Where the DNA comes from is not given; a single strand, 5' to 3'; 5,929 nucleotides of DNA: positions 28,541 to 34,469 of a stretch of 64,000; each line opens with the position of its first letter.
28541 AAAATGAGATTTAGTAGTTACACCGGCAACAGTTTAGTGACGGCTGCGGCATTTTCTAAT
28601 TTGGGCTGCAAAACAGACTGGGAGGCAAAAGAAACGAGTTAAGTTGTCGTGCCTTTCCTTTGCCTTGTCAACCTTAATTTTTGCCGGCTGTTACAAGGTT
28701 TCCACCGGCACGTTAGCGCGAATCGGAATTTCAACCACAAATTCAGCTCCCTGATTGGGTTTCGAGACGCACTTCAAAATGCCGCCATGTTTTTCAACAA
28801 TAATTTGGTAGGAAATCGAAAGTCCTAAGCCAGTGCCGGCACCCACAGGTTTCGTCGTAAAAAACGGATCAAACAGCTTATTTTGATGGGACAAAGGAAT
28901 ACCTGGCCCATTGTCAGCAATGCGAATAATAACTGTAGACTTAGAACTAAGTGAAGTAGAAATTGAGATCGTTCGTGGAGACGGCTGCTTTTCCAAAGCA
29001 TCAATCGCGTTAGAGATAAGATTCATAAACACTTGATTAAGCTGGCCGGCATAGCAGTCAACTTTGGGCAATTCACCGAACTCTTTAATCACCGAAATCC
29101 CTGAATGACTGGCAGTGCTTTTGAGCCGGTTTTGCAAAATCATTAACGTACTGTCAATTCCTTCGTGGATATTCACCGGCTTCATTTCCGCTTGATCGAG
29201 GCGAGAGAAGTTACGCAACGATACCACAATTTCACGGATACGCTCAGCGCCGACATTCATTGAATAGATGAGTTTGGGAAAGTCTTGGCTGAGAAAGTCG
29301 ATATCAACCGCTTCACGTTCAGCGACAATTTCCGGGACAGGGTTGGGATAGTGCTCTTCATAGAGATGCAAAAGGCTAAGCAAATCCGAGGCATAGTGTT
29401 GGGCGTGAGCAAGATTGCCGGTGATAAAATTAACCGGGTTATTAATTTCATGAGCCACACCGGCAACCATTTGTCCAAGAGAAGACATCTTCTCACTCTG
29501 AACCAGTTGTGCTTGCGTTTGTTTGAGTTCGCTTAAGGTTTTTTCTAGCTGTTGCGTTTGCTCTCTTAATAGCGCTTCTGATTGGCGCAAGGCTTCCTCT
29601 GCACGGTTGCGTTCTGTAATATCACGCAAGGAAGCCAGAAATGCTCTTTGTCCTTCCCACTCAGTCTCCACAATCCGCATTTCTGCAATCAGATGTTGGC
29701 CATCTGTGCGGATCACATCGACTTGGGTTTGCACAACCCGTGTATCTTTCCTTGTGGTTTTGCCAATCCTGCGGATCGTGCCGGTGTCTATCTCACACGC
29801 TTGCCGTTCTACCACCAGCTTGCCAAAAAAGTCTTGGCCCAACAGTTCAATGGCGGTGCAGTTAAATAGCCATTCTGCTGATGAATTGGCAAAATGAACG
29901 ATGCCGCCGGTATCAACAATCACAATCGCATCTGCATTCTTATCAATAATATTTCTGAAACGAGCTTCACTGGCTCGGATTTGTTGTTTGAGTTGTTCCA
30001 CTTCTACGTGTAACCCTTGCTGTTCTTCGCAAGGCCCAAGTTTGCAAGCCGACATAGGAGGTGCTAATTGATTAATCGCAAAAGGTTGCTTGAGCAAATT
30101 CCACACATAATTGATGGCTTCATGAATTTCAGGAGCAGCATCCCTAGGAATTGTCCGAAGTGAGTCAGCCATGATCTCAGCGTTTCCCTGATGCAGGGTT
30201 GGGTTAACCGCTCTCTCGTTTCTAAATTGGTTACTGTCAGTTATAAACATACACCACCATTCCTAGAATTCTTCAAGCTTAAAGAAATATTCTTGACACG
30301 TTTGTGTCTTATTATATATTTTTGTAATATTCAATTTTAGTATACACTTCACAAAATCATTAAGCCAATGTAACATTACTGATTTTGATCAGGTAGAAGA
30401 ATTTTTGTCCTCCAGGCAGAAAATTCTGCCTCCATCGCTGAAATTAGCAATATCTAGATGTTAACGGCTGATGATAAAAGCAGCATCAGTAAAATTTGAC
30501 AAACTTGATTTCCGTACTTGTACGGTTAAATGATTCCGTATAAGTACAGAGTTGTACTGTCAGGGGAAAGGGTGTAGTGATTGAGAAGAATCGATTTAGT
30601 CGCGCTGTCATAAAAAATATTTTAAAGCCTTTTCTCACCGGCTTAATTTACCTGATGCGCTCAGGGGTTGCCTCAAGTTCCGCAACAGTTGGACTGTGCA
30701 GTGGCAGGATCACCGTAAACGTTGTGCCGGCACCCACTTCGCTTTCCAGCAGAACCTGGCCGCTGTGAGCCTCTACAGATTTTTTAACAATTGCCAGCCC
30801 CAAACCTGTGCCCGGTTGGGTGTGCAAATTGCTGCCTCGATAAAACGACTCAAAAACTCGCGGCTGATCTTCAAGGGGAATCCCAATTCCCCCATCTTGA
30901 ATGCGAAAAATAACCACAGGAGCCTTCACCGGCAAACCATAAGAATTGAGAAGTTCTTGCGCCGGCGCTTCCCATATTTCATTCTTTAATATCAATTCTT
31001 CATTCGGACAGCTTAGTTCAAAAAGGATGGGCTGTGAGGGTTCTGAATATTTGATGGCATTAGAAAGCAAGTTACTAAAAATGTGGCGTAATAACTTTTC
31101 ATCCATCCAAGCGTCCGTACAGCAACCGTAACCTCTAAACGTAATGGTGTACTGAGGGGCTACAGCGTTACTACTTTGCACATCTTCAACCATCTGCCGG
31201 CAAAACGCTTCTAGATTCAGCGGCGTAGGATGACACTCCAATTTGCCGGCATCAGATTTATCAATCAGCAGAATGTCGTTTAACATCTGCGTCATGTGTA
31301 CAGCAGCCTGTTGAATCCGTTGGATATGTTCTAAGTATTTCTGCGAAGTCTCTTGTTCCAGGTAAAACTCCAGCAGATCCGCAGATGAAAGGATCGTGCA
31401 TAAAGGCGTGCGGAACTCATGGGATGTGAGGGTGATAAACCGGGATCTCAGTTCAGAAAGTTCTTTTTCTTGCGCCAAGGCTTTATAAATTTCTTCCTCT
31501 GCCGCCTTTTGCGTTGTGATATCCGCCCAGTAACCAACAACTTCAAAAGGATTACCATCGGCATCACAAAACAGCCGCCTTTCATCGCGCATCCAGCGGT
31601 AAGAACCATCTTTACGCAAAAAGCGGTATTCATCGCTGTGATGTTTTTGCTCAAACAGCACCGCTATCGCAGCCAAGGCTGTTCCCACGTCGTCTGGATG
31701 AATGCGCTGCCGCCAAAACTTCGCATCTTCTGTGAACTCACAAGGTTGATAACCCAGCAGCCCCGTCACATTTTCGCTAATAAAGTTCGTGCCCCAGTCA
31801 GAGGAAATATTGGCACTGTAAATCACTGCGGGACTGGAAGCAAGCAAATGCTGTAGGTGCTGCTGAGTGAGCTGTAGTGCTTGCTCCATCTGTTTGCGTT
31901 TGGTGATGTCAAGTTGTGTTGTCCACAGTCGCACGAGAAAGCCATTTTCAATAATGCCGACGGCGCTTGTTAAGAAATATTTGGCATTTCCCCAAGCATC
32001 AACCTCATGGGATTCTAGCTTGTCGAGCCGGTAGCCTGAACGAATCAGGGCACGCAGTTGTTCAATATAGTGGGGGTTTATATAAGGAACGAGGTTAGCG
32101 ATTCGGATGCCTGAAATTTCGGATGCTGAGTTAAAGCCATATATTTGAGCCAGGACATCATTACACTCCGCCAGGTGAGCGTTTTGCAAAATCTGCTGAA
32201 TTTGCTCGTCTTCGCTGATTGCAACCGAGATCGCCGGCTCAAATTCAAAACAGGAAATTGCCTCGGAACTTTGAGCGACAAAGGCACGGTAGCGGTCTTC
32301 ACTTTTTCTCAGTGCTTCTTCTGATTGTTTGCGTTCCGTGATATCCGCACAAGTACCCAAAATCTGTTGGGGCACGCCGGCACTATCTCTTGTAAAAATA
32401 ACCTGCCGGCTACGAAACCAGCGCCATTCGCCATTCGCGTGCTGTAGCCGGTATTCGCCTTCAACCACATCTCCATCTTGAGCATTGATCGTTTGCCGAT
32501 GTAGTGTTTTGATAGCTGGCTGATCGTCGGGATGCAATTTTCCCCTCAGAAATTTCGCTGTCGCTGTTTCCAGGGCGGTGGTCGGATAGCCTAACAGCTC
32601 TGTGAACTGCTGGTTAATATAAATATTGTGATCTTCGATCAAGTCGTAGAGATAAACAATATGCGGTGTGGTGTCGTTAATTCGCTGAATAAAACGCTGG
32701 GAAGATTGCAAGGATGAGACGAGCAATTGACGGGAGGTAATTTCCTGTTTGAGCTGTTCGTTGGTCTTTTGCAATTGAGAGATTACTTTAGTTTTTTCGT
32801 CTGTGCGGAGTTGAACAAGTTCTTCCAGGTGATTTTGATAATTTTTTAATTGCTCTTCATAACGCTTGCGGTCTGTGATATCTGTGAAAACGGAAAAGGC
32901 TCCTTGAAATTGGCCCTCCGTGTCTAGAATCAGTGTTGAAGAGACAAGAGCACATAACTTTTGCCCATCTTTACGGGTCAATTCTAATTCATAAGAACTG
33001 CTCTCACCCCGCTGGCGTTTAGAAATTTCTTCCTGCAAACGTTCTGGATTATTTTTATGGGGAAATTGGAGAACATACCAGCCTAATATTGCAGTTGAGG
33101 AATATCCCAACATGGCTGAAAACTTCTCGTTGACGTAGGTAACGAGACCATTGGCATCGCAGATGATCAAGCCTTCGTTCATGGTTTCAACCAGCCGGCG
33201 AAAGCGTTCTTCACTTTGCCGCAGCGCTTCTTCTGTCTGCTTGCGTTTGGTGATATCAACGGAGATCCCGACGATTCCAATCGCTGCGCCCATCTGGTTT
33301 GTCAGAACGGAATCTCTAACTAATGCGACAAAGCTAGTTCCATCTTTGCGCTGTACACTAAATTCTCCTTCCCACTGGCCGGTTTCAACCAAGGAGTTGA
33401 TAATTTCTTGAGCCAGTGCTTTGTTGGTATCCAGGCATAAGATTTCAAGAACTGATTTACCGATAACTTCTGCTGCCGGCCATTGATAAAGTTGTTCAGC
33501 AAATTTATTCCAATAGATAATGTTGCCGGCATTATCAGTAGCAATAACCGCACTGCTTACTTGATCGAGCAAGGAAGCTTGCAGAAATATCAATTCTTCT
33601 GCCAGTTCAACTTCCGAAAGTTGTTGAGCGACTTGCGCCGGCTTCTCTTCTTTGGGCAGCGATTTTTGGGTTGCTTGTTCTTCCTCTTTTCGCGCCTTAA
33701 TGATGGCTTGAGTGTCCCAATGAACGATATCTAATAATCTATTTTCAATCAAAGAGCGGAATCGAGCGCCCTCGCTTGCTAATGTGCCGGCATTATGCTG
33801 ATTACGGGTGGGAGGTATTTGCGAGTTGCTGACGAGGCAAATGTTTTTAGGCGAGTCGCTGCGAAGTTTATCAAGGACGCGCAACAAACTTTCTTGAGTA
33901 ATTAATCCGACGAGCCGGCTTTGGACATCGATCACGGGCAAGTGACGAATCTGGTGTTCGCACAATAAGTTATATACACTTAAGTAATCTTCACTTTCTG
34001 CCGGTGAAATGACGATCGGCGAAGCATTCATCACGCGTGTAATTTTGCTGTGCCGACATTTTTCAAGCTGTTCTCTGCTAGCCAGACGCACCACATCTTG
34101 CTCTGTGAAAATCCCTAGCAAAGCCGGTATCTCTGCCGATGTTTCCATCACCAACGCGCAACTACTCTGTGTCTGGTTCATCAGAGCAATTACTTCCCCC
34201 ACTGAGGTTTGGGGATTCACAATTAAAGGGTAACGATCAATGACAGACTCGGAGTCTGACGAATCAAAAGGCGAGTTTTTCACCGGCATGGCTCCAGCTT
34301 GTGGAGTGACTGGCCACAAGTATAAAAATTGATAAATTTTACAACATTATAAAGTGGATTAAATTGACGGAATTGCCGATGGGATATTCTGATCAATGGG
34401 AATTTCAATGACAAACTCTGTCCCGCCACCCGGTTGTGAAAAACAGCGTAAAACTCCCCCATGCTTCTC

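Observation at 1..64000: Hyper-abundant palindromic octamer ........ (core RCCGGC), a HIP-like genome signature distinct from canonical HIP1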

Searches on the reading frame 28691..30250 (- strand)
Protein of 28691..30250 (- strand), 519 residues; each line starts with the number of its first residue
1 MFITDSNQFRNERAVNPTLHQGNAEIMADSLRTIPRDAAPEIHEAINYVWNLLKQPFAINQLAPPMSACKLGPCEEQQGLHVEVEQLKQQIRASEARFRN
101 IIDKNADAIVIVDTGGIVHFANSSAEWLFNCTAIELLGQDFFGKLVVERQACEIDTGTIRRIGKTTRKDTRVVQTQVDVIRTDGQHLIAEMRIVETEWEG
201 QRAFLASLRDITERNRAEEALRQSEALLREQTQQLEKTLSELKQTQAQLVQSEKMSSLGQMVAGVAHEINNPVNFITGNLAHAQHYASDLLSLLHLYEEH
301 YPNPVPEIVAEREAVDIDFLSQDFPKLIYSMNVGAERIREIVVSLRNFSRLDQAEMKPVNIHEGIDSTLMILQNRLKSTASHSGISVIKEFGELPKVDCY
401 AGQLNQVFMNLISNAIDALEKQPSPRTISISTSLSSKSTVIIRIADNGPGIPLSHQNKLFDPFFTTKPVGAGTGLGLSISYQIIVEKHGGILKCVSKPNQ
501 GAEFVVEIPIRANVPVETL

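Call 9: search_protein_families(library=pfam, proteins=[window:28691-30250:-])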
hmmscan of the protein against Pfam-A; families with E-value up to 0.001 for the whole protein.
window:28691-30250:- (519 aa): 8 families
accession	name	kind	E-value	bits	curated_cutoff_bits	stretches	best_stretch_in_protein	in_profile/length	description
PF02518.31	HATPase_c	-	6.7e-25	88.1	26.4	1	403-510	5-109/111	Histidine kinase-, DNA gyrase B-, and HSP90-like ATPase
PF00989.32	PAS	-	2.2e-09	37.8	22.6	1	97-211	2-113/113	PAS fold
PF13426.13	PAS_9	-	1.8e-07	31.8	27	1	107-213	2-103/103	PAS domain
PF00512.31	HisKA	-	5.7e-06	26.7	26.9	1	258-281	2-25/66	His Kinase A (phospho-acceptor) domain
PF14501.12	HATPase_c_5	-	6.4e-06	26.5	22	1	404-494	6-88/102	GHKL domain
PF08448.16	PAS_4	-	2.2e-05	25.1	23.1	1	106-215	5-109/110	PAS fold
PF24820.1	Diguanyl_cycl_sensor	-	0.00011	22.6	28.1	1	102-192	2-92/109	Diguanylate cyclase-like sensor domain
PF13188.13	PAS_8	-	0.00014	22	21.8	1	96-141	1-46/65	PAS domain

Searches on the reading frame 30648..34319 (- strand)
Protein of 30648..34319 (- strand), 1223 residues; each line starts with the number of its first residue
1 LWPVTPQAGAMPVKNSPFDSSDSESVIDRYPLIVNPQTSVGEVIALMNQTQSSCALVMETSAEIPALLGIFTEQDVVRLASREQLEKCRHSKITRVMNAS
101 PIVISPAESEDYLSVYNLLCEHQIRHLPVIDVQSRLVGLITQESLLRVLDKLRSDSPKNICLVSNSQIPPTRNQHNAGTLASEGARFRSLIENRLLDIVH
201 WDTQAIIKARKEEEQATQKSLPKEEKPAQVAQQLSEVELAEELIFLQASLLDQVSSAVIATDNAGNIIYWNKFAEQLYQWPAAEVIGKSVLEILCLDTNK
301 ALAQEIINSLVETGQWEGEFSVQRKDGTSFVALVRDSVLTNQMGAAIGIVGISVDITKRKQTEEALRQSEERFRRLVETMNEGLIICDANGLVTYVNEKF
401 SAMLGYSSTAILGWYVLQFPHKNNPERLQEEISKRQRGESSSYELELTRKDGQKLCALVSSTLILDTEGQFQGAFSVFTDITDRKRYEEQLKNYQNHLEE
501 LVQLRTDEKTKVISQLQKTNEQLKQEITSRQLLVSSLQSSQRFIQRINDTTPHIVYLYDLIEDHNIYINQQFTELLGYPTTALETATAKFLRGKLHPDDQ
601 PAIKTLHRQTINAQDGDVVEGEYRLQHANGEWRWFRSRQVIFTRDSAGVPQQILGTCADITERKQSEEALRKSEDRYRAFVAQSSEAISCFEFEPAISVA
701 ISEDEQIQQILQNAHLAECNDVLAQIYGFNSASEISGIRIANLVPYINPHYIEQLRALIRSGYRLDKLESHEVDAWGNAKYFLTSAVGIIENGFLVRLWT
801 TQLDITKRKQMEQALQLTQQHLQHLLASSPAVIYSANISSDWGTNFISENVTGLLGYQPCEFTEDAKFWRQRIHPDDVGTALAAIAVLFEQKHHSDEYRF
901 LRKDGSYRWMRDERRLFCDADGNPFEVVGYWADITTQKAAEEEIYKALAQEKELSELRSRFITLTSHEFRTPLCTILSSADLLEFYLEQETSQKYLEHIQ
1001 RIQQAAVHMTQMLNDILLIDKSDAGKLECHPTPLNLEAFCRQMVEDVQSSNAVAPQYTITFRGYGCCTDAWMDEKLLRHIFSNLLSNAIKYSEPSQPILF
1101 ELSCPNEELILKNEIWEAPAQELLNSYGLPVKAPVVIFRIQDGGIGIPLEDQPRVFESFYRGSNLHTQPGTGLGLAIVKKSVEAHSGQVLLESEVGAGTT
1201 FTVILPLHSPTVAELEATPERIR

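Call 9: search_protein_families(library=pfam, proteins=[window:30648-34319:-])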
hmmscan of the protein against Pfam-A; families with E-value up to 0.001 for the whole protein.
window:30648-34319:- (1223 aa): 12 families
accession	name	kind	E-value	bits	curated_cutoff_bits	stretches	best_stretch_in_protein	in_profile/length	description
PF08447.18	PAS_3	-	1.6e-54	182.6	25.6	3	846-930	3-88/89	PAS fold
PF13426.13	PAS_9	-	1.3e-45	154.3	27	3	382-483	2-103/103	PAS domain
PF00989.32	PAS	-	1.5e-33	115.6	22.6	2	371-481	1-113/113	PAS fold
PF08448.16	PAS_4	-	1.6e-30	106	23.1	3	378-486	2-110/110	PAS fold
PF02518.31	HATPase_c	-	2.9e-25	89.3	26.4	1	1073-1208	2-110/111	Histidine kinase-, DNA gyrase B-, and HSP90-like ATPase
PF13188.13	PAS_8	-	2.9e-24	84.5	21.8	2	371-421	1-51/65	PAS domain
PF12860.13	PAS_7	-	7.3e-13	49.1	27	1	377-489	1-115/115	PAS fold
PF00571.33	CBS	-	4.6e-11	43.3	24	2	96-149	4-55/57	CBS domain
PF00512.31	HisKA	-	1.1e-10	41.8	26.9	1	958-1025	2-66/66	His Kinase A (phospho-acceptor) domain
PF14598.12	PAS_11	-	7.3e-07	29.6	25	0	595-656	41-100/109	PAS domain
PF24820.1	Diguanyl_cycl_sensor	-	3.3e-05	24.2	28.1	0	376-448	1-80/109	Diguanylate cyclase-like sensor domain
PF13596.12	PAS_10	-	0.00011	23.3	22.1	0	376-482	4-106/106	PAS domain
